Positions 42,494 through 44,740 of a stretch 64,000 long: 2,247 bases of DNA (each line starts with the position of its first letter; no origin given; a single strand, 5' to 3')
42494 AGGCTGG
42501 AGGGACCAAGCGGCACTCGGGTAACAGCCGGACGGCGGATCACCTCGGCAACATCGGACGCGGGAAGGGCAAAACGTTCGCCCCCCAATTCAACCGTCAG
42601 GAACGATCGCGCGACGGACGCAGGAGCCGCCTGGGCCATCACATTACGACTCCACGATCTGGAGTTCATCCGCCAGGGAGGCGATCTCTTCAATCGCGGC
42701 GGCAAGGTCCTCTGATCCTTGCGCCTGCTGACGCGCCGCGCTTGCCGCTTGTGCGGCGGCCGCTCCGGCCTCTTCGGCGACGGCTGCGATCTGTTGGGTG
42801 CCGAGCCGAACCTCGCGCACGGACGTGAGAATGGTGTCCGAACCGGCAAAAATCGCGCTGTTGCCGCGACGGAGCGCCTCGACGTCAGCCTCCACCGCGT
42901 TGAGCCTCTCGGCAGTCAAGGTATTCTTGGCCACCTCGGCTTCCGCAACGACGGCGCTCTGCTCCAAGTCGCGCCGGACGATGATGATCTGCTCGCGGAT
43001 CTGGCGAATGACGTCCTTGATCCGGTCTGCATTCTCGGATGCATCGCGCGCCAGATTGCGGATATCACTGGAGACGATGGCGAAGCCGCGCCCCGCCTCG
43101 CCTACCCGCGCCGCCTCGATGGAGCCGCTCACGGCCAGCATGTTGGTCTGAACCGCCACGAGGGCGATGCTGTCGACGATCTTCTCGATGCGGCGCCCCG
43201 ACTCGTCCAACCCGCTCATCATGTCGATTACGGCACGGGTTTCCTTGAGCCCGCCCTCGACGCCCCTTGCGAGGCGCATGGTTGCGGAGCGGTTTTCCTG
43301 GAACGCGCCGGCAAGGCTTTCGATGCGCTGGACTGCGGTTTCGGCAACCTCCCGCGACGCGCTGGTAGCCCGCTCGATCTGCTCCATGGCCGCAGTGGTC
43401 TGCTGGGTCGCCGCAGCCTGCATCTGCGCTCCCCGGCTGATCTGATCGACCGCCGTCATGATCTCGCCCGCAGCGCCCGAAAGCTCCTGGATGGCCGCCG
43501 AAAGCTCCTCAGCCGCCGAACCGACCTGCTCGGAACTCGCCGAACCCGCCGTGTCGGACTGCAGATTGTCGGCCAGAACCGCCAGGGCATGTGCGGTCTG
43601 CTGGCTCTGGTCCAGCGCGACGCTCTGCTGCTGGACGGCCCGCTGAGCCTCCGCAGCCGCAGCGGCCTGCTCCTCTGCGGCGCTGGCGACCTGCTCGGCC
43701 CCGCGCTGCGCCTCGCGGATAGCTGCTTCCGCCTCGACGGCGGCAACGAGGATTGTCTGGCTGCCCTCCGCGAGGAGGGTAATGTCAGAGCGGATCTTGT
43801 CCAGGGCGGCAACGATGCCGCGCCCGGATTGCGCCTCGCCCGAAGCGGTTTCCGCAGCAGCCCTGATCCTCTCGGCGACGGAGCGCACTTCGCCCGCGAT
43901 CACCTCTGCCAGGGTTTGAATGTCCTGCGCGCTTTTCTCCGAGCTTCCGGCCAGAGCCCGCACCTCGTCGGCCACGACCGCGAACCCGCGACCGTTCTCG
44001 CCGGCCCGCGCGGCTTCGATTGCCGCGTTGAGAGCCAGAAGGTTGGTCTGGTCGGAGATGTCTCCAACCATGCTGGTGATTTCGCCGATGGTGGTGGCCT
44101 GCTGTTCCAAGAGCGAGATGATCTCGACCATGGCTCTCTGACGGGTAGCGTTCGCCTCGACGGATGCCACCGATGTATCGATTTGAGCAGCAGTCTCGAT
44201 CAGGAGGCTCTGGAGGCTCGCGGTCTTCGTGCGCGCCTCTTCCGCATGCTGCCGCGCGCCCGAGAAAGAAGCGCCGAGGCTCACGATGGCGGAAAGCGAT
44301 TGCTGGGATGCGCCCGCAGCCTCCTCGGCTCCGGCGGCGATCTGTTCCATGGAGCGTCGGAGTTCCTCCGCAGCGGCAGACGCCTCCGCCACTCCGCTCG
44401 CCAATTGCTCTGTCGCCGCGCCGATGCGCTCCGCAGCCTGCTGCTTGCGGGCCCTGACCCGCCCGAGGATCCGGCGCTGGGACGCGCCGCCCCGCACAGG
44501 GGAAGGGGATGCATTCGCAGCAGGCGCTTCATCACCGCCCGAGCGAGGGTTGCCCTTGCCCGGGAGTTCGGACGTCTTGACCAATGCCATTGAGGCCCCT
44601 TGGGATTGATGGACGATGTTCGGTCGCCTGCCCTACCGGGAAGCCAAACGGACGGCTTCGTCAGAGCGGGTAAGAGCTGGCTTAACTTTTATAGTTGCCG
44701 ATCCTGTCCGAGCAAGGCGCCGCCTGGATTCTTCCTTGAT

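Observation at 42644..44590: Cytoplasmic MCP made of two complete tandem signalling domains and no sensor or TM region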

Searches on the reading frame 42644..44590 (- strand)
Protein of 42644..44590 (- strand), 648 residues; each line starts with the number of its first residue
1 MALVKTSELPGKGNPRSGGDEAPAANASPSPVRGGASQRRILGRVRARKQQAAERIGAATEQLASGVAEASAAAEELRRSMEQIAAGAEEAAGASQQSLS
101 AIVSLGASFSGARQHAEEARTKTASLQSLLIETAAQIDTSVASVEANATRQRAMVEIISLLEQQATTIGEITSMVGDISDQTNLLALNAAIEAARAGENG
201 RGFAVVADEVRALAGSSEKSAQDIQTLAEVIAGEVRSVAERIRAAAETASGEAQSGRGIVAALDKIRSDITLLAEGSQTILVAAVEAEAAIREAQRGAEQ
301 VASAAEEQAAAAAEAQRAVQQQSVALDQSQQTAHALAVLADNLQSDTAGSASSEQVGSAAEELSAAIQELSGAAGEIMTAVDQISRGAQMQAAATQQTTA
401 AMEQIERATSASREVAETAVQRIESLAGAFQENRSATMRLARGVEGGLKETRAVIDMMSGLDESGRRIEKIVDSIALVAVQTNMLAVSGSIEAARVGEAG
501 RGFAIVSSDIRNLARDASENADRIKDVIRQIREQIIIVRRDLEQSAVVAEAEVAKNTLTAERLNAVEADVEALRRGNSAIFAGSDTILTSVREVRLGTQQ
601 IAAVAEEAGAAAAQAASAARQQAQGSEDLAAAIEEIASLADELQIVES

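Call 3: search_protein_families(library=pfam, proteins=[window:42644-44590:-], max_evalue=1)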
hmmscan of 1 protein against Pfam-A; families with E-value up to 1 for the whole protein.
window:42644-44590:- (648 aa): 1 family
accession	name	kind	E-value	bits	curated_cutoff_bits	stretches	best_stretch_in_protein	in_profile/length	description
PF00015.26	MCPsignal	-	7.6e-48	163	34.6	2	152-302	19-169/172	Methyl-accepting chemotaxis protein (MCP) signalling domain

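Call 4: search_protein_families(library=ncbifam, proteins=[window:42644-44590:-], max_evalue=1)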
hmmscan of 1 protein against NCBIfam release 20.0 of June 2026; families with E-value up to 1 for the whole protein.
window:42644-44590:- (648 aa): 10 families
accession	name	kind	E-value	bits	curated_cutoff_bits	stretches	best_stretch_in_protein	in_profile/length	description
NF058645.1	MCPCtpMPsAe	equivalog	8.4e-34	117.2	900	3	132-322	352-542/558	methyl-accepting chemotaxis protein CtpM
NF041847.1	transduc_aer2_vibrio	equivalog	1.2e-30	106.4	1200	2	351-614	495-737/804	aerotaxis transducer Aer2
NF047851.1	MCPCitTducer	equivalog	4.7e-30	105.2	900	2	58-348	271-536/553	methyl-accepting chemotaxis citrate transducer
NF011615.0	PRK15041.1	equivalog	3.1e-28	98.8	947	2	60-335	274-526/554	methyl-accepting chemotaxis protein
NF050802.1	AspChtxCcaA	equivalog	3.2e-27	95.2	1300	2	112-247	513-651/700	aspartate chemotaxis receptor CcaA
NF011622.0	PRK15048.1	equivalog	1.4e-26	93.7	900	2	374-620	279-505/553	methyl-accepting chemotaxis protein II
NF007309.0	PRK09793.1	equivalog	5.1e-25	88.4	903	2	369-620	272-502/533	methyl-accepting chemotaxis protein IV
NF052273.1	BB0569_chemotaxis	equivalog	0.0057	15.2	1000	1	469-595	114-234/590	BB0569 family chemotaxis protein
TIGR02168.1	SMC_prok_B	equivalog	0.024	12.3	567.35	1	46-253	674-884/1181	chromosome segregation protein SMC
TIGR02169.1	SMC_prok_A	equivalog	0.15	9.7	729.4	1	171-433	243-506/1165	chromosome segregation protein SMC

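Call 12: find_homologous_proteins(query=window:42644-44590:-, max_evalue=1e-20)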
Query window:42644-44590:- (648 aa): 2806 proteins with E <= 1e-20 among 8000 candidates; the best 120 are listed.
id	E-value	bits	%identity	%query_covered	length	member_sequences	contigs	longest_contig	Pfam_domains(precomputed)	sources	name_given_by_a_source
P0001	0.0e+0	1203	100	100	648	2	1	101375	PF00015.27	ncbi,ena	-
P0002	0.0e+0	1033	87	100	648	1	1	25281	PF00015.27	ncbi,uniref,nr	ncbi:chemotaxis protein [Microvirga vignae]|uniref:Chemotaxis protein n=1 Tax=Microvirga vignae TaxI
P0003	8.1e-287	970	83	100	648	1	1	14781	PF00015.27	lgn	-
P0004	1.3e-286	970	82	100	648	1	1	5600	PF00015.27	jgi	jgi:methyl-accepting chemotaxis protein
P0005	1.8e-286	969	81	100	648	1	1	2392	PF00015.27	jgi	jgi:methyl-accepting chemotaxis protein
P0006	2.6e-286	969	81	100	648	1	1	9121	PF00015.27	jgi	jgi:methyl-accepting chemotaxis protein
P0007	3.4e-286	968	81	100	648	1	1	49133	PF00015.27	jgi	jgi:methyl-accepting chemotaxis protein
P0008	4.7e-286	968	81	100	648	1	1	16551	PF00015.27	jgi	jgi:methyl-accepting chemotaxis protein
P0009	7.9e-286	967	81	100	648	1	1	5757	PF00015.27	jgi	jgi:methyl-accepting chemotaxis protein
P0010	3.5e-285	965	81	100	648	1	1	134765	PF00015.27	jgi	jgi:methyl-accepting chemotaxis protein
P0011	6.7e-285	964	81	100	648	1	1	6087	PF00015.27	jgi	jgi:methyl-accepting chemotaxis protein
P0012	3.3e-283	959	82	100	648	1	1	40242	PF00015.27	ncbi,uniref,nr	ncbi:methyl-accepting chemotaxis protein [Microvirga sp. BT688]|uniref:methyl-accepting chemotaxis p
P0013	5.3e-282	955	81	100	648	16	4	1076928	PF00015.27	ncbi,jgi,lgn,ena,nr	ncbi:MAG TPA: methyl-accepting chemotaxis protein [Microvirga sp.]|nr:methyl-accepting chemotaxis pr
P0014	6.8e-282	954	81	100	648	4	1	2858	PF00015.27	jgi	jgi:methyl-accepting chemotaxis protein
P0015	3.5e-281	952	80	100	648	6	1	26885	PF00015.27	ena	-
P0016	4.3e-281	952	80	100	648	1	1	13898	PF00015.27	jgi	jgi:methyl-accepting chemotaxis protein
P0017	6.9e-281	951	80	100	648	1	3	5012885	PF00015.27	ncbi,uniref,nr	ncbi:methyl-accepting chemotaxis protein [Microvirga aerilata]|uniref:Methyl-accepting chemotaxis pr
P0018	2.2e-278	943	81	100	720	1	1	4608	PF00015.27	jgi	jgi:methyl-accepting chemotaxis protein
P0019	2.7e-278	942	80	100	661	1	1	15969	PF00015.27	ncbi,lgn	-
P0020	2.4e-277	939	79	100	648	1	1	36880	PF00015.27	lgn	-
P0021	2.4e-277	939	80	100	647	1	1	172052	PF00015.27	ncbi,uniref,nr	ncbi:hypothetical protein ILT44_05215 [Microvirga sp. BT689]|uniref:methyl-accepting chemotaxis prot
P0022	1.5e-276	937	79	100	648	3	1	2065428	PF00015.27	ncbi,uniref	ncbi:methyl-accepting chemotaxis protein [Microvirga sp. TS319]|uniref:methyl-accepting chemotaxis p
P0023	2.0e-276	936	81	100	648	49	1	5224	PF00015.27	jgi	jgi:methyl-accepting chemotaxis protein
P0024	5.5e-276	935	80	100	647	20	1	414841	PF00015.27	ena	-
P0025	1.0e-275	934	79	100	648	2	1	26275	PF00015.27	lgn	-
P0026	4.8e-275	932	79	100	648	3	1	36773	PF00015.27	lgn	-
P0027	1.0e-274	931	80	100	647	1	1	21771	PF00015.27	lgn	-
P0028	1.0e-274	930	79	100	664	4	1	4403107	PF00015.27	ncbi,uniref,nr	ncbi:methyl-accepting chemotaxis protein [Microvirga sp. 17 mud 1-3]|uniref:methyl-accepting chemota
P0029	1.0e-273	927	79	100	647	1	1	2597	PF00015.27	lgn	-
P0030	1.6e-273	927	79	100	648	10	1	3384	PF00015.27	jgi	jgi:methyl-accepting chemotaxis protein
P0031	2.3e-273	926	78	100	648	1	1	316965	PF00015.27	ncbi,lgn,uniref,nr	ncbi:methyl-accepting chemotaxis sensory transducer [Microvirga subterranea]|uniref:Methyl-accepting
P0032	3.0e-273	926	79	100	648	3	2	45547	PF00015.27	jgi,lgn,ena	-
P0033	3.9e-273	925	79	100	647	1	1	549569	PF00015.27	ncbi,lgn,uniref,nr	ncbi:methyl-accepting chemotaxis protein [Microvirga sp. CF3062]|uniref:methyl-accepting chemotaxis 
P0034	2.7e-272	923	80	100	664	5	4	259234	PF00015.27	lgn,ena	-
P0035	1.4e-271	920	77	100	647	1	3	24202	PF00015.27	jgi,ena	-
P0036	1.8e-271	920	79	100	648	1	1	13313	PF00015.27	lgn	-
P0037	9.1e-271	918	78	100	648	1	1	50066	PF00015.27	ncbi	-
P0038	1.3e-270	917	79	100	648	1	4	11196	PF00015.27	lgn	-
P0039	5.8e-269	912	79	100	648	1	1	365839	PF00015.27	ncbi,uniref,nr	ncbi:methyl-accepting chemotaxis protein [Microvirga pakistanensis]|uniref:methyl-accepting chemotax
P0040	4.2e-268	909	77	100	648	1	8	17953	PF00015.27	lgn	-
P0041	2.6e-267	906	77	100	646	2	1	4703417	PF00015.27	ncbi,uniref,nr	ncbi:methyl-accepting chemotaxis protein [Microvirga mediterraneensis]|uniref:Methyl-accepting chemo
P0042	3.6e-263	892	77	100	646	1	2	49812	PF00015.27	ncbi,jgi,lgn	ncbi:MAG TPA: methyl-accepting chemotaxis protein [Microvirga sp.]|jgi:methyl-accepting chemotaxis p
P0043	9.8e-263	891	76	100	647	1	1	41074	PF00015.27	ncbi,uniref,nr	ncbi:methyl-accepting chemotaxis protein [Microvirga calopogonii]|uniref:methyl-accepting chemotaxis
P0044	2.6e-261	886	76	100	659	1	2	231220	PF00015.27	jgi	jgi:methyl-accepting chemotaxis protein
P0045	3.5e-261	886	77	100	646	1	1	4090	PF00015.27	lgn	-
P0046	2.3e-260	883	75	100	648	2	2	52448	PF00015.27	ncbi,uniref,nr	ncbi:methyl-accepting chemotaxis protein [Microvirga sp. HBU67558]|uniref:methyl-accepting chemotaxi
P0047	2.2e-251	854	83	88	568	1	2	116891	PF00015.27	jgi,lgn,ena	-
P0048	1.3e-249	848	77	94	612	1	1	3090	PF00015.27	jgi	jgi:methyl-accepting chemotaxis protein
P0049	2.8e-249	847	82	88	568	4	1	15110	PF00015.27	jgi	jgi:methyl-accepting chemotaxis protein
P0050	1.6e-246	838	72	100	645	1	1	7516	PF00015.27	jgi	jgi:methyl-accepting chemotaxis protein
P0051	3.2e-239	813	78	90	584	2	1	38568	PF00015.27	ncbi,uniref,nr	ncbi:methyl-accepting chemotaxis protein [Microvirga sp. Mcv34]|uniref:methyl-accepting chemotaxis p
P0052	4.2e-226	770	88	74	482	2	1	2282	PF00015.27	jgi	jgi:methyl-accepting chemotaxis protein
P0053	7.8e-218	743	83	76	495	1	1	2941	PF00015.27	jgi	jgi:methyl-accepting chemotaxis protein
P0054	7.1e-211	720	65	100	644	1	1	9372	PF00015.27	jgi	jgi:methyl-accepting chemotaxis protein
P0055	1.8e-209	715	65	99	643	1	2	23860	PF00015.27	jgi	jgi:methyl-accepting chemotaxis protein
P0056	4.0e-206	704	64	100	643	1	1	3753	PF00015.27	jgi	jgi:methyl-accepting chemotaxis protein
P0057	1.5e-203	696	63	100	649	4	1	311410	PF00015.27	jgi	jgi:methyl-accepting chemotaxis protein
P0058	1.7e-203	696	63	100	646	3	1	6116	PF00015.27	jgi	jgi:methyl-accepting chemotaxis protein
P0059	8.7e-203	693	63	99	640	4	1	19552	PF00015.27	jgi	-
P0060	3.4e-202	691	63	100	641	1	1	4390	PF00015.27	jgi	jgi:methyl-accepting chemotaxis protein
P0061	1.5e-200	686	64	99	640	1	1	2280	PF00015.27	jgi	jgi:methyl-accepting chemotaxis protein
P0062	5.6e-197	674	61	100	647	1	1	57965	PF00015.27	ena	-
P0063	2.9e-196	672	61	100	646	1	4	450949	PF00015.27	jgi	jgi:methyl-accepting chemotaxis protein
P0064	4.1e-196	671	62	100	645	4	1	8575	PF00015.27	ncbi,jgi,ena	jgi:methyl-accepting chemotaxis protein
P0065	1.6e-195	669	61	99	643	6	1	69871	PF00015.27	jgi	jgi:methyl-accepting chemotaxis protein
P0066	2.5e-195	669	61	100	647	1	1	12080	PF00015.27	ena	-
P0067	2.6e-195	669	62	100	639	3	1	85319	PF00015.27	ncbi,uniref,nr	ncbi:methyl-accepting chemotaxis protein [Roseomonas aerophila]|uniref:Methyl-accepting chemotaxis p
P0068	9.4e-193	660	61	100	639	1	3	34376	PF00015.27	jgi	jgi:methyl-accepting chemotaxis protein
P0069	1.4e-192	660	62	100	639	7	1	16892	PF00015.27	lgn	-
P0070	7.1e-192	657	59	100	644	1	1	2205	PF00015.27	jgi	jgi:methyl-accepting chemotaxis protein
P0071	1.9e-191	656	63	93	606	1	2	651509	PF00015.27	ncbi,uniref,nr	ncbi:methyl-accepting chemotaxis protein [Roseomonas xinghualingensis]|uniref:methyl-accepting chemo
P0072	5.7e-191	654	60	100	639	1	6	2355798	PF00015.27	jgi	jgi:methyl-accepting chemotaxis protein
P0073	6.1e-189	648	60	100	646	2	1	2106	PF00015.27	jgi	-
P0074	7.4e-189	647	59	100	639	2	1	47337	PF00015.27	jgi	jgi:methyl-accepting chemotaxis protein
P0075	2.1e-188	646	60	100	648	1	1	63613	PF00015.27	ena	-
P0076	3.5e-188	645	59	100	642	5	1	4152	PF00015.27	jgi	-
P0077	7.1e-188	644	59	100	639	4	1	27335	PF00015.27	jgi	jgi:methyl-accepting chemotaxis protein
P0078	1.1e-187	644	59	100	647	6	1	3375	PF00015.27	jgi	jgi:methyl-accepting chemotaxis protein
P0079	1.1e-187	643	63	93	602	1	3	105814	PF00015.27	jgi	jgi:methyl-accepting chemotaxis protein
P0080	1.4e-187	643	60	99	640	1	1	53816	PF00015.27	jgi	jgi:methyl-accepting chemotaxis protein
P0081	2.4e-187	642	60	100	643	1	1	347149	PF00015.27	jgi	jgi:methyl-accepting chemotaxis protein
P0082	4.2e-187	642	59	100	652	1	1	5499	PF00015.27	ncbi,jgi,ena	jgi:methyl-accepting chemotaxis protein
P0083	5.5e-187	641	64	85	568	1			PF00015.27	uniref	uniref:methyl-accepting chemotaxis protein n=1 Tax=Beijerinckia sp. L45 TaxID=1641855 RepID=UPI00131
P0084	6.1e-187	641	60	100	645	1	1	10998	PF00015.27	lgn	-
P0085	6.1e-187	641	59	99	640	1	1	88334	PF00015.27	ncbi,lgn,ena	-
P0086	9.7e-187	640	59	100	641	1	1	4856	PF00015.27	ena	-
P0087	1.1e-184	634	58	100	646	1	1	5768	PF00015.27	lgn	-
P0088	2.4e-184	632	59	100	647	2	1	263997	PF00015.27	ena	-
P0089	3.9e-184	632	58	100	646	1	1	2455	PF00015.27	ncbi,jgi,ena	jgi:methyl-accepting chemotaxis protein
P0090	4.7e-184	631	58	100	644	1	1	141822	PF00015.27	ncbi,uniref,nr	ncbi:methyl-accepting chemotaxis protein [Rhizobium sp. XQZ8]|uniref:methyl-accepting chemotaxis pro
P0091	7.0e-184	631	59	99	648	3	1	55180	PF00015.27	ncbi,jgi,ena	jgi:methyl-accepting chemotaxis protein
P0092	8.9e-184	631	58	100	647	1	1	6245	PF00015.27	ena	-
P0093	1.6e-183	630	58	99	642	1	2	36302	PF00015.27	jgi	jgi:methyl-accepting chemotaxis protein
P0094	1.1e-182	627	59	99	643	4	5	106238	PF00015.27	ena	-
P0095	1.7e-182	626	59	100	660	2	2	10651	PF00015.27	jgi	-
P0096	5.1e-182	625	57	100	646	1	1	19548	PF00015.27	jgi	jgi:methyl-accepting chemotaxis protein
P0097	5.3e-182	625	58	100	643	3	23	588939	PF00015.27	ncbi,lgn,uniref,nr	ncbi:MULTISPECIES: methyl-accepting chemotaxis protein [Rhizobium/Agrobacterium group]|uniref:methyl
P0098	8.3e-182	624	59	99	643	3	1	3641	PF00015.27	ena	-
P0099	9.4e-182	624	58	99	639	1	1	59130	PF00015.27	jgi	jgi:methyl-accepting chemotaxis protein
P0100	1.2e-181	624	57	100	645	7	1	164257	PF00015.27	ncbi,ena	-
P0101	1.2e-181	624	58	100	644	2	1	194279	PF00015.27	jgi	jgi:methyl-accepting chemotaxis protein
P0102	1.3e-181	623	58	100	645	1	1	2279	PF00015.27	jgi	jgi:methyl-accepting chemotaxis protein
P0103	6.5e-181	621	60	92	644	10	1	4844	PF00015.27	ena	-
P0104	3.4e-180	619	60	92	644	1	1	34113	PF00015.27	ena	-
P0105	3.5e-180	619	59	100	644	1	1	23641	PF00015.27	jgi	jgi:methyl-accepting chemotaxis protein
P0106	3.5e-180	619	58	100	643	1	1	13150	PF00015.27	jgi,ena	-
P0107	4.3e-180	618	58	100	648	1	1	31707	PF00015.27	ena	-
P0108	5.3e-180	618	58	100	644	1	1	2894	PF00015.27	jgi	jgi:methyl-accepting chemotaxis protein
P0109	6.3e-180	618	58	100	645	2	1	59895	PF00015.27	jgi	jgi:methyl-accepting chemotaxis protein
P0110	7.6e-180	618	58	100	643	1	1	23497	PF00015.27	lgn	-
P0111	7.7e-180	618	59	100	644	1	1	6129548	PF00015.27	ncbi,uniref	ncbi:methyl-accepting chemotaxis protein [Muricoccus radiodurans]|uniref:methyl-accepting chemotaxis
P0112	1.3e-179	617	58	99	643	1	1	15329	PF00015.27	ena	-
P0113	1.4e-179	617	59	100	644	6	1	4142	PF00015.27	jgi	jgi:methyl-accepting chemotaxis protein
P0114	1.5e-179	617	58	100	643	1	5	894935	PF00015.27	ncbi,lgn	ncbi:methyl-accepting chemotaxis protein [Rhizobium sp. OAE497]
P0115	2.4e-179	616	57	100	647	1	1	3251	PF00015.27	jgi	jgi:methyl-accepting chemotaxis protein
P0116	3.1e-179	616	58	100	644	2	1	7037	PF00015.27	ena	-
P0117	4.8e-179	615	62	93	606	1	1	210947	PF00015.27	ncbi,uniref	ncbi:methyl-accepting chemotaxis protein [Pararoseomonas baculiformis]|uniref:methyl-accepting chemo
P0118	7.2e-179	614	58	100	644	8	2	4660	PF00015.27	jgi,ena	-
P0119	1.3e-178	613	57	100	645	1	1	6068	PF00015.27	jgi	jgi:methyl-accepting chemotaxis protein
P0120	1.5e-178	613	58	100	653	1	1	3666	PF00015.27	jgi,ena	-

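Call 25: find_related_loci(query=A1, collection=genome_contigs, flank=9000)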
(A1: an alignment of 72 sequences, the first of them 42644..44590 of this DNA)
Query A1 (648 aa) in genome_contigs; peptide patterns used: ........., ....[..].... (x = any residue, [..] = any of these).
600 stretches matched a pattern (row limit reached: there are more); 595 encode a relative of the query (tblastn E <= 1e-3); the best 80 are kept; 80 distinct loci.
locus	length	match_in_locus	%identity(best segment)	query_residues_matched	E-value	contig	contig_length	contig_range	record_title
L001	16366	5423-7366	80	1-648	0e+0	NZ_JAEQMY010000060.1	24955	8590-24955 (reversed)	Microvirga aerilata strain 5420S-16 NODE_60_length_24955_cov_41.818514, whole genome shotgun sequence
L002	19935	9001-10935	45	1-644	1e-126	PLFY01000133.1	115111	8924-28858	MAG: Acidobacteriaceae bacterium isolate bog_226 73.20110800_S3D.6_contig_475, whole genome shotgun sequence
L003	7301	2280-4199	48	1-644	7e-114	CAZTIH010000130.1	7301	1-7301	MAG TPA_asm: uncultured Candidatus Competibacteraceae bacterium isolate SRP072547_co2_30 genome assembly, contig: NODE_2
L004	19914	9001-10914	48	1-644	6e-141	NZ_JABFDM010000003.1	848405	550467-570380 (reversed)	Bradyrhizobium aeschynomenes strain 83002 Scaffold3, whole genome shotgun sequence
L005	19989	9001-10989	36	13-644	4e-86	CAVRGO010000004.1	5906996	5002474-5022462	MAG: uncultured Acidobacteriota bacterium isolate MFD05442.bin.1.279 genome assembly, contig: contig_5124, whole genome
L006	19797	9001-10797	40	47-644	1e-85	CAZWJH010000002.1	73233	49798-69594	MAG TPA_asm: uncultured Clostridia bacterium isolate binchicken_co19_573 genome assembly, contig: NODE_299_length_73233_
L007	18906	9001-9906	34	42-645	3e-28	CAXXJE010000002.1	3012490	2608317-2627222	MAG: Melioribacteraceae bacterium isolate 0e482c3f-fd6f-4299-bd25-db1c54be0b18 genome assembly, contig: contig_2, whole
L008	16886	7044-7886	31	51-533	5e-26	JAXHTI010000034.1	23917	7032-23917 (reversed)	MAG: Pseudomonadota bacterium isolate MAG20_tar_biofilm MAG20_34, whole genome shotgun sequence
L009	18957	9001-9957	36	50-644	3e-25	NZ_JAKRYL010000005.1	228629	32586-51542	Halalkalibacter alkaliphilus strain MEB205 MCC3863_contig_5, whole genome shotgun sequence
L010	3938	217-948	37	48-528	3e-24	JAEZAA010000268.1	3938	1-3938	MAG: Proteobacteria bacterium isolate OH_CBrB_123 k127_687937, whole genome shotgun sequence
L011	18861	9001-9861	32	71-602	9e-24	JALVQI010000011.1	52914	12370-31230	MAG: Candidatus Aminicenantes bacterium isolate A3_metabat2_scaf2bin.042 A3_NODE_117_length_52914_cov_12.311137, whole g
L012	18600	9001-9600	41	40-532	7e-24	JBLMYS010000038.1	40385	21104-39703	MAG: Acidobacteriota bacterium isolate MAG223 PRJNA951521_bin78_renamed_37, whole genome shotgun sequence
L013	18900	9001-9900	37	156-638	1e-23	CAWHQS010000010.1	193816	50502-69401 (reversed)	MAG: Terriglobia bacterium isolate MFD06714.bin.1.217 genome assembly, contig: contig_42632, whole genome shotgun sequen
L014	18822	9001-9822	32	44-532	2e-23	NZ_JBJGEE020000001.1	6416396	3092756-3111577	Pseudomonas sp. Pseu.R1 tig00000001_pilon, whole genome shotgun sequence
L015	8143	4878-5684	44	161-514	2e-23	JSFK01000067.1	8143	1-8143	Pseudomonas chlororaphis strain EA105 contig_67, whole genome shotgun sequence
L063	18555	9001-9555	35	56-534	4e-20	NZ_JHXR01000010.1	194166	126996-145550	Vibrio cholerae ATCC 14035 T411DRAFT_scaffold00008.8_C, whole genome shotgun sequence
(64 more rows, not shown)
